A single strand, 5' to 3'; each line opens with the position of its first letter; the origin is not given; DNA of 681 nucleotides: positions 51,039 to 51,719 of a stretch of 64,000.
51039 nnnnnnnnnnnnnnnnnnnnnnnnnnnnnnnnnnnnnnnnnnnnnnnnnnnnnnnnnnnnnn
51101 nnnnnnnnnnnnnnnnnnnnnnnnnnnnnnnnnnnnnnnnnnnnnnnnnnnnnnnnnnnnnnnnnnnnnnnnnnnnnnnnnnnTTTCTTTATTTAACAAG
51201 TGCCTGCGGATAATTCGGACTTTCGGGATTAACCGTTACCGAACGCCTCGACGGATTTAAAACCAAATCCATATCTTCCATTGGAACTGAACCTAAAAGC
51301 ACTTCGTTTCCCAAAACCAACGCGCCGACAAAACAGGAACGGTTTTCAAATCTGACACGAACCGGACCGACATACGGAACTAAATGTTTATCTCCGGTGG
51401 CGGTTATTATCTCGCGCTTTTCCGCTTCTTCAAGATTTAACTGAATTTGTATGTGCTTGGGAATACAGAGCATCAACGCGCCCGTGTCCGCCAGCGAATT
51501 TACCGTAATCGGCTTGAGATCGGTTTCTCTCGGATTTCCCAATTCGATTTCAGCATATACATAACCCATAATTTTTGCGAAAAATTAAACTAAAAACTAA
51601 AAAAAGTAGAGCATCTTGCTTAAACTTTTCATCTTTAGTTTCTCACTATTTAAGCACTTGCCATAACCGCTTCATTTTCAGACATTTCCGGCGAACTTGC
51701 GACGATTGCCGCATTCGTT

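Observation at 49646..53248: ATP synthase operon interrupted between atpA and atpG by a retropepsin-like protease and an RHH/PIN toxin-antitoxin pair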

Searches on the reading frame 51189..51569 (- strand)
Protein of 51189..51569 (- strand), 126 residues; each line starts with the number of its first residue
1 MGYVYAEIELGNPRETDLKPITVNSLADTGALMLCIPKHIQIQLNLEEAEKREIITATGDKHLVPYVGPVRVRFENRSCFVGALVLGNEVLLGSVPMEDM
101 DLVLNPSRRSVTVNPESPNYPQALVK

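Call 5: search_protein_families(library=pfam, proteins=[window:51189-51569:-], max_evalue=0.01)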
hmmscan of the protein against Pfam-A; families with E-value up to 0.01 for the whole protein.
window:51189-51569:- (126 aa): 1 family
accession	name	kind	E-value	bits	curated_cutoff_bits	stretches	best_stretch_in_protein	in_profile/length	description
PF13975.11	gag-asp_proteas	-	0.0042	18.1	28.2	1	22-93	9-86/92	gag-polyprotein putative aspartyl protease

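Call 8: find_encoding_contigs(protein=window:51192-51569:-, flank=6000, max_places=8)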
Protein window:51192-51569:- (126 aa): no gene with exactly this product is on record in the collection.

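Call 11: search_protein_families(library=ncbifam, proteins=[window:51189-51569:-], max_evalue=0.01)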
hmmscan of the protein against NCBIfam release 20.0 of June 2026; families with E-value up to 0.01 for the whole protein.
window:51189-51569:- (126 aa): 1 family
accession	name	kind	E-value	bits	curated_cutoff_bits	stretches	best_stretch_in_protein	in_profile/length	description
TIGR03698.1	clan_AA_DTGF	subfamily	2.4e-19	69.6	57.35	1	6-110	2-106/107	clan AA aspartic protease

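Call 12: search_protein_families(library=padloc, proteins=[window:51189-51569:-], max_evalue=0.01)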
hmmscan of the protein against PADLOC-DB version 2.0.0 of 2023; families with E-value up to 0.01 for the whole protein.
window:51189-51569:- (126 aa): 0 families

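Call 13: find_homologous_proteins(query=window:51192-51569:-, max_evalue=0.001)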
Query window:51192-51569:- (126 aa): 4510 proteins with E <= 0.001 among 4527 candidates; the best 120 are listed.
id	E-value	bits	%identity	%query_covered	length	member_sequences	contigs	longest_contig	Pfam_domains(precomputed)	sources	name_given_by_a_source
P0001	1.6e-76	272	99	100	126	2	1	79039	-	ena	-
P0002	4.4e-61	222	80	100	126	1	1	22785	PF13975.12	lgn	-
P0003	4.1e-60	219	79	100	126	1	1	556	PF13975.12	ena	-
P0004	6.3e-60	219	79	100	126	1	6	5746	PF13975.12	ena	-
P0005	8.6e-60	218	79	100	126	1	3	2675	PF13975.12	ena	-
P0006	8.6e-60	218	79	100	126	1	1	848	PF13975.12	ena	-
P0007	1.7e-59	217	78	100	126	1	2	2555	PF13975.12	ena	-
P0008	1.7e-59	217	79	100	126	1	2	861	PF13975.12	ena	-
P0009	4.0e-59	216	79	100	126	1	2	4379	PF13975.12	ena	-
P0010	4.4e-59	216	79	100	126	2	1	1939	-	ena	-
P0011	2.1e-58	214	77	100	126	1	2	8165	-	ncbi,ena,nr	ncbi:MAG: clan AA aspartic protease [Acidobacteriota bacterium]|nr:clan AA aspartic protease [Acidob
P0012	4.0e-58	213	76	100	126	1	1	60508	PF13975.12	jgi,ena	-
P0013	4.0e-58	213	76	100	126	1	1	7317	-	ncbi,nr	ncbi:MAG: clan AA aspartic protease [Pyrinomonadaceae bacterium]|nr:clan AA aspartic protease [Pyrin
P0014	4.0e-58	213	74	100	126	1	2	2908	PF13650.12,PF13975.12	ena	-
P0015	5.3e-58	212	75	100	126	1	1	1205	-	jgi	jgi:clan AA aspartic protease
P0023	2.2e-57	210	73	100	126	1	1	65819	-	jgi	jgi:clan AA aspartic protease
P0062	1.5e-53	198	71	100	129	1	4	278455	PF13650.12,PF13975.12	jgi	jgi:clan AA aspartic protease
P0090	1.5e-51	192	72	100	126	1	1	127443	PF13975.12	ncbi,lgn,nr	ncbi:MAG: clan AA aspartic protease [Deltaproteobacteria bacterium]|nr:clan AA aspartic protease [De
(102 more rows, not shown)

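Call 14: find_encoding_contigs(protein=P0001, flank=6000, max_places=4)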
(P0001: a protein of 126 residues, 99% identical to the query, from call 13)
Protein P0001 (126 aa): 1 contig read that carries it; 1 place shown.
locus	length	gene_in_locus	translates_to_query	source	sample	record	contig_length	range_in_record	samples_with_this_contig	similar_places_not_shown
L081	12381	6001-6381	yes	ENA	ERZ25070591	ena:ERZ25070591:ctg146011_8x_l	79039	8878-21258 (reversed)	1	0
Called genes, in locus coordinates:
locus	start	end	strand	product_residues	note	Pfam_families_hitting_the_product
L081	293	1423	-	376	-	PF02481:DNA_processg_A, PF18306:LDcluster4 (weak), PF17782:WHD_DprA (weak)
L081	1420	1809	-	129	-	PF05635:23S_rRNA_IVP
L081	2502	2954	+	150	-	PF00430:ATP-synt_B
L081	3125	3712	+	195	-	PF00430:ATP-synt_B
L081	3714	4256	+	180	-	PF00213:OSCP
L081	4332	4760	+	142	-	PF02874:ATP-synt_ab_N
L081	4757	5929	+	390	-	PF00006:ATP-synt_ab, PF00306:ATP-synt_ab_C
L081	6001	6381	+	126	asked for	-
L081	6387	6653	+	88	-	-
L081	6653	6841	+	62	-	-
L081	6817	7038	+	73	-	PF01850:PIN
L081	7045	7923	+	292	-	PF00231:ATP-synt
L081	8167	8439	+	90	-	-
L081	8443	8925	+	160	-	PF04892:VanZ-LLP1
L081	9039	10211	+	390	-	PF13421:Band_7_1, PF01145:Band_7, PF13248:Zn_ribbon_3 (weak), PF12773:DZR, PF12773:DZR, PF13240:Zn_Ribbon_1 (weak), PF13248:Zn_ribbon_3 (weak), PF13240:Zn_Ribbon_1 (weak), +5 more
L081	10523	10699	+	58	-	PF03966:Trm112p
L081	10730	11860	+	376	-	-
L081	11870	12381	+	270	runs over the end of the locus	PF05013:FGase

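Call 15: find_encoding_contigs(protein=P0002, flank=4000, max_places=4)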
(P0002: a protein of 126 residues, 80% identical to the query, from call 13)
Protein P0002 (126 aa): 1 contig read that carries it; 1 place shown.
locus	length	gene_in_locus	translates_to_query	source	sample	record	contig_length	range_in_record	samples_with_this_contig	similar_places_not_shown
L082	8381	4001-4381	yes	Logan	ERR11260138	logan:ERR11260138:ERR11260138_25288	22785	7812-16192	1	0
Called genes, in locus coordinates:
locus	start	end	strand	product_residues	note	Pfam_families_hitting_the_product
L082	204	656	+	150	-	-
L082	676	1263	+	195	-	PF00430:ATP-synt_B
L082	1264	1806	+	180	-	PF00213:OSCP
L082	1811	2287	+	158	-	PF05685:Uma2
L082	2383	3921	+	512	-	PF02874:ATP-synt_ab_N, PF00006:ATP-synt_ab, PF00306:ATP-synt_ab_C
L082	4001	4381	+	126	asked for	PF13975:gag-asp_proteas (faint)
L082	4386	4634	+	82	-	-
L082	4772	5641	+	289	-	PF00231:ATP-synt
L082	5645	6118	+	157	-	PF04892:VanZ-LLP1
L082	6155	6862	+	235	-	PF05685:Uma2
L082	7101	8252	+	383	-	PF13421:Band_7_1, PF01145:Band_7, PF13248:Zn_ribbon_3 (faint), PF18912:DZR_2 (faint), PF24463:DUF7577 (faint), PF12773:DZR, PF13240:Zn_Ribbon_1 (weak)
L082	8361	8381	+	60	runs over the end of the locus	PF03966:Trm112p, PF03119:DNA_ligase_ZBD (faint)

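Call 16: find_encoding_contigs(protein=P0012, flank=4000, max_places=4)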
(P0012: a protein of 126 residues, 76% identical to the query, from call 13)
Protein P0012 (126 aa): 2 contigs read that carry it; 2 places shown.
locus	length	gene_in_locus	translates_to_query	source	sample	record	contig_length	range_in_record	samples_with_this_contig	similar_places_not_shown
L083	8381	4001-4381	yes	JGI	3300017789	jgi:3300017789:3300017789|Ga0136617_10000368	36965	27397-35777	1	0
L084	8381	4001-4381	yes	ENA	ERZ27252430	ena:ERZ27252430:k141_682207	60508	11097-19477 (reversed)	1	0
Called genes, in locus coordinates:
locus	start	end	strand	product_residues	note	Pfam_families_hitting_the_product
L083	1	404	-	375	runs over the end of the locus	PF02481:DNA_processg_A, PF17782:WHD_DprA (weak)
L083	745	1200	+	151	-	PF00430:ATP-synt_B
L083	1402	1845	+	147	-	PF00430:ATP-synt_B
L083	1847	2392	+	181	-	PF00213:OSCP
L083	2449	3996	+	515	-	PF02874:ATP-synt_ab_N, PF00006:ATP-synt_ab, PF00306:ATP-synt_ab_C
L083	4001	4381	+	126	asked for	PF13975:gag-asp_proteas (weak)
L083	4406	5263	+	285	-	PF00231:ATP-synt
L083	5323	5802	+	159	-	PF04892:VanZ-LLP1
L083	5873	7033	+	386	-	PF13421:Band_7_1, PF01145:Band_7, PF17032:Zn_ribbon_15 (faint), PF13248:Zn_ribbon_3 (faint), PF24460:DUF7575 (faint), PF12773:DZR, PF12773:DZR, PF13240:Zn_Ribbon_1 (weak), +2 more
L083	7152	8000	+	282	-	-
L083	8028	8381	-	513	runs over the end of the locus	?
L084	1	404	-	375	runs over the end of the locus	PF02481:DNA_processg_A, PF17782:WHD_DprA (weak)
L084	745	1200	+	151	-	PF00430:ATP-synt_B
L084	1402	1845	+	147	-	PF00430:ATP-synt_B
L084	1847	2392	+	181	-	PF00213:OSCP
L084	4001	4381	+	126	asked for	PF13975:gag-asp_proteas (weak)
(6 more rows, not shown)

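Call 18: find_encoding_contigs(protein=P0023, flank=4000, max_places=3)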
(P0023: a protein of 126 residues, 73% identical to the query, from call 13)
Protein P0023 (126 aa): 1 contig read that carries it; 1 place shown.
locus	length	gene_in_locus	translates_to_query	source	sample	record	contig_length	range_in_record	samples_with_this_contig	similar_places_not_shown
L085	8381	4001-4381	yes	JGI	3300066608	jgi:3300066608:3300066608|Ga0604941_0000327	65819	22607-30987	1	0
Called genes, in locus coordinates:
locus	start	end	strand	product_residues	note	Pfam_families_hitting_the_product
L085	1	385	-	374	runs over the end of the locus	PF02481:DNA_processg_A, PF18306:LDcluster4 (faint), PF17782:WHD_DprA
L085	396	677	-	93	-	-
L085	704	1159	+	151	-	PF00430:ATP-synt_B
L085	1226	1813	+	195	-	PF00430:ATP-synt_B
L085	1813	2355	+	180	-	PF00213:OSCP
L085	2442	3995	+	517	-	PF02874:ATP-synt_ab_N, PF00006:ATP-synt_ab, PF00306:ATP-synt_ab_C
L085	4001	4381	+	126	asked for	-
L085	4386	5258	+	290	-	PF00231:ATP-synt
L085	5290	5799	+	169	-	PF04892:VanZ-LLP1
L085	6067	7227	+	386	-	PF13421:Band_7_1, PF01145:Band_7, PF12773:DZR, PF13248:Zn_ribbon_3 (faint), PF18912:DZR_2 (faint), PF24463:DUF7577 (weak), PF12773:DZR, PF13240:Zn_Ribbon_1 (weak)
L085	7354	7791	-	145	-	-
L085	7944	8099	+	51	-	-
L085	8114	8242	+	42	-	-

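Call 19: find_encoding_contigs(protein=P0090, flank=4000, max_places=3)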
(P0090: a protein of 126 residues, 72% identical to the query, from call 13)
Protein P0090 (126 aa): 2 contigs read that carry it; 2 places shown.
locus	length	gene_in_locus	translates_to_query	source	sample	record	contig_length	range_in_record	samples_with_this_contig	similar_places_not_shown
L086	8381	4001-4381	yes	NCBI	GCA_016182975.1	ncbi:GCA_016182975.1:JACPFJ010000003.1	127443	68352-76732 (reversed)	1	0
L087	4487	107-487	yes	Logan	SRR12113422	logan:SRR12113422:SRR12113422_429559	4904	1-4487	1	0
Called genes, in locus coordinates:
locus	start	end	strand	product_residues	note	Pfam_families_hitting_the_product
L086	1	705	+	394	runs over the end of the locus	-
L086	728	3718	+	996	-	PF02700:PurS (faint), PF18072:FGAR-AT_linker, PF00586:AIRS, PF02769:AIRS_C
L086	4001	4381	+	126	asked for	PF13975:gag-asp_proteas (weak)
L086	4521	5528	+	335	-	-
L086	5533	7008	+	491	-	PF21810:DUF6880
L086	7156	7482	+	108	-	PF01909:NTP_transf_2, PF18765:Polbeta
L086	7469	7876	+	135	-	PF05168:HEPN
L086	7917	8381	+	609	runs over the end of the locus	PF00270:DEAD, PF00271:Helicase_C, PF16124:RecQ_Zn_bind, PF09382:RQC, PF00570:HRDC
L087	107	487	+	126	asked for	PF13975:gag-asp_proteas (weak)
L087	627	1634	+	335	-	-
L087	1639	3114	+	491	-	PF21810:DUF6880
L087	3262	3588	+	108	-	PF01909:NTP_transf_2, PF18765:Polbeta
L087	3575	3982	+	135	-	PF05168:HEPN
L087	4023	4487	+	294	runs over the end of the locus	?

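Call 20: find_encoding_contigs(protein=P0062, flank=4000, max_places=4)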
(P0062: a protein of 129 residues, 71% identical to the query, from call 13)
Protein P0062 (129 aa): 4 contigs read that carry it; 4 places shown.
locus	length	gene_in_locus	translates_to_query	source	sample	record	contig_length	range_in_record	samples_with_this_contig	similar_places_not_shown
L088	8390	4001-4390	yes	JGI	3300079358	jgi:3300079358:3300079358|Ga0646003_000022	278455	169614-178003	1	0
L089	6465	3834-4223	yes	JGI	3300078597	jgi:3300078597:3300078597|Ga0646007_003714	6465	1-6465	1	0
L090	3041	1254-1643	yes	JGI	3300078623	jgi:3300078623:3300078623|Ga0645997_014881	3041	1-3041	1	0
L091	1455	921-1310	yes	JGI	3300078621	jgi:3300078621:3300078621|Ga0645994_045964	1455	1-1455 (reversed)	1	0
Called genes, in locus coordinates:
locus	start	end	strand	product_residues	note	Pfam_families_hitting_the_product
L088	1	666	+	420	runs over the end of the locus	PF00275:EPSP_synthase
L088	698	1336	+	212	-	PF01634:HisG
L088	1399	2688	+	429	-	PF00815:Histidinol_dh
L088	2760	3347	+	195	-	PF00475:IGPD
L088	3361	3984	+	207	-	PF00117:GATase, PF01174:SNO (faint)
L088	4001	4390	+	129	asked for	PF13650:Asp_protease_2 (weak), PF13975:gag-asp_proteas (weak)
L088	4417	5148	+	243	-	PF00977:His_biosynth, PF01207:Dus (faint), PF03060:NMO (faint)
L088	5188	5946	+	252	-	PF00977:His_biosynth, PF03060:NMO (faint)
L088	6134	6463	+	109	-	PF01503:PRA-PH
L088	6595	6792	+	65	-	PF01165:Ribosomal_S21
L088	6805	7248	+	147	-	PF09424:YqeY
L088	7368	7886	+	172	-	PF02674:Colicin_V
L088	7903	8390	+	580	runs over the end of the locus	PF01807:Zn_ribbon_DnaG, PF08275:DNAG_N, PF01751:Toprim, PF13155:Toprim_2, PF13362:Toprim_3, PF13662:Toprim_4, PF10410:DnaB_bind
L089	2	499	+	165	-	?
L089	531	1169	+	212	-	PF01634:HisG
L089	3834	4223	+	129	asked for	PF13650:Asp_protease_2 (weak), PF13975:gag-asp_proteas (weak)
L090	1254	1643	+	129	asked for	PF13650:Asp_protease_2 (weak), PF13975:gag-asp_proteas (weak)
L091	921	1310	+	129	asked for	PF13650:Asp_protease_2 (weak), PF13975:gag-asp_proteas (weak)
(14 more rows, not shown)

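Call 24: find_related_loci(query=window:51192-51569:-, collection=metagenome_contigs, flank=5000)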
Query window:51192-51569:- (126 aa) in metagenome_contigs; peptide patterns used: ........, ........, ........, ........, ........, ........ (x = any residue, [..] = any of these).
372 stretches matched a pattern; 91 encode a relative of the query (tblastn E <= 1e-3); the best 80 are kept; 80 distinct loci.
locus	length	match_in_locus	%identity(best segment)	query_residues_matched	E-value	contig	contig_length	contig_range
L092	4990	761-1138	78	1-126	1e-66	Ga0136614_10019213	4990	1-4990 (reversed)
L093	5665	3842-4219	77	1-126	4e-65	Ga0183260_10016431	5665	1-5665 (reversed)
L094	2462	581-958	77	1-126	1e-65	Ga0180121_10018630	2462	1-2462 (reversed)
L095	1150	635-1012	74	1-126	5e-68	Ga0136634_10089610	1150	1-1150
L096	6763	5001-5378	71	1-126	3e-63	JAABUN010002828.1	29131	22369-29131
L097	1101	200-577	73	1-126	5e-67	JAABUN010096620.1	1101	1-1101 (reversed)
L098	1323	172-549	72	1-126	4e-66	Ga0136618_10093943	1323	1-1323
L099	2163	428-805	74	1-126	9e-62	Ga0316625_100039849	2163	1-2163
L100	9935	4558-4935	71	1-126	2e-57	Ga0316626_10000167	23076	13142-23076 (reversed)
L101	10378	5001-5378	71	1-126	2e-57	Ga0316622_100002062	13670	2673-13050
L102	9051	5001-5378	67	1-126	5e-57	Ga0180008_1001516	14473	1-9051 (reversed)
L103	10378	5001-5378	67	1-126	5e-57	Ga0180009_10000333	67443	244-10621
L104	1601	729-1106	67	1-126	9e-59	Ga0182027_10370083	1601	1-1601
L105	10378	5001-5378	69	1-126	1e-56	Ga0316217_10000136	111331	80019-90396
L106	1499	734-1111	68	1-126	2e-58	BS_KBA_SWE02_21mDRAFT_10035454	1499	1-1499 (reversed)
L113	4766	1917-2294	66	1-126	2e-55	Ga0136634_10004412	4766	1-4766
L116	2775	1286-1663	67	1-126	1e-54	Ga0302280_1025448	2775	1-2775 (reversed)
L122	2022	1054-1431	66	1-126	7e-54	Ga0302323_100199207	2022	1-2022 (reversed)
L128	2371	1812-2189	57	1-126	6e-48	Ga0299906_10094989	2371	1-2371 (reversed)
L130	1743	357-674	66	1-106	2e-46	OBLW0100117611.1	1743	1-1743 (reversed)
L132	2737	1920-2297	57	1-126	1e-45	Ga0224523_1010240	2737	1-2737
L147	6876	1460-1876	41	1-126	6e-27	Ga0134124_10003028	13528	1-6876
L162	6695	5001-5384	42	1-115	1e-21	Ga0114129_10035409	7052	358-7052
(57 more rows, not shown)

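Call 31: search_solved_structures(query=window:51192-51569:-, max_evalue=10, show_alignments=2)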
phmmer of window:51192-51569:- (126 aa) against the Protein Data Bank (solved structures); distinct sequences matched with E-value up to 10: 1.
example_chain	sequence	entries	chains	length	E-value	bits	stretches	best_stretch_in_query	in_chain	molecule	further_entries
5xxu_V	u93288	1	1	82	1.8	12.1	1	29-80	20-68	Ribosomal protein eS21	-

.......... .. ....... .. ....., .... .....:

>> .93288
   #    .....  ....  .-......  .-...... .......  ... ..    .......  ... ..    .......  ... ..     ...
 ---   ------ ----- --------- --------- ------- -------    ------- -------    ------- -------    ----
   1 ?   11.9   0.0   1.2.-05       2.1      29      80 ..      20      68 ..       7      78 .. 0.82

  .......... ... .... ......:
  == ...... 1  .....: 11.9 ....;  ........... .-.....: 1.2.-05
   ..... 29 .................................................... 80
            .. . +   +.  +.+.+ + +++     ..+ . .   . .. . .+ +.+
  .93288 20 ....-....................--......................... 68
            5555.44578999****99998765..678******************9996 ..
